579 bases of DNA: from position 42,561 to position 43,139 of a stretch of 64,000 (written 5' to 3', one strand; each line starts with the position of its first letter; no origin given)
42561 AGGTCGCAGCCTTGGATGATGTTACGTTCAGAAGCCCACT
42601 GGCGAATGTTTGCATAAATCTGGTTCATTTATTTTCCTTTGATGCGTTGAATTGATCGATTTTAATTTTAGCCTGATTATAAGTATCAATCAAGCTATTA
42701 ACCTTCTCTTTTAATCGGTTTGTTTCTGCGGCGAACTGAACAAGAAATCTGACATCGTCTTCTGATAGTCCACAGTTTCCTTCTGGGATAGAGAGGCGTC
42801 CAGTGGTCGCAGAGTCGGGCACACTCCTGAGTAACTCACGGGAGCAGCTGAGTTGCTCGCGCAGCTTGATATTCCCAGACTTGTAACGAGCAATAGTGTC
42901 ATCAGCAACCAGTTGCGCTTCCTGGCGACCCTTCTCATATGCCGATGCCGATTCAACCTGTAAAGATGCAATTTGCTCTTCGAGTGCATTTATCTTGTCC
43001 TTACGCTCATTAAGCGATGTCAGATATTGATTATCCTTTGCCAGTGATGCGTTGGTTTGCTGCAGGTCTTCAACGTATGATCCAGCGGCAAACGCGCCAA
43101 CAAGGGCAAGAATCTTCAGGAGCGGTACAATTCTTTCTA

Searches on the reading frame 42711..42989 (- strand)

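Call 26: search_protein_families(library=pfam, proteins=[window:42711-42989:-], max_evalue=0.01)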
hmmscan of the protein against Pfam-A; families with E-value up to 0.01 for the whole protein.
window:42711-42989:- (92 aa): 0 families

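Call 96: search_protein_families(library=phrogs, proteins=[window:42711-42989:-], max_evalue=0.01)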
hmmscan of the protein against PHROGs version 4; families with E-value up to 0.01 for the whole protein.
window:42711-42989:- (92 aa): 2 families
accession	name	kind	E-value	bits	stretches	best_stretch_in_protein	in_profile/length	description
phrog_4306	-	lysis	0.00094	20.5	1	12-56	18-62/84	Rz-like spanin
phrog_31145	-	unknown function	0.0016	19.3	1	5-68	94-148/163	-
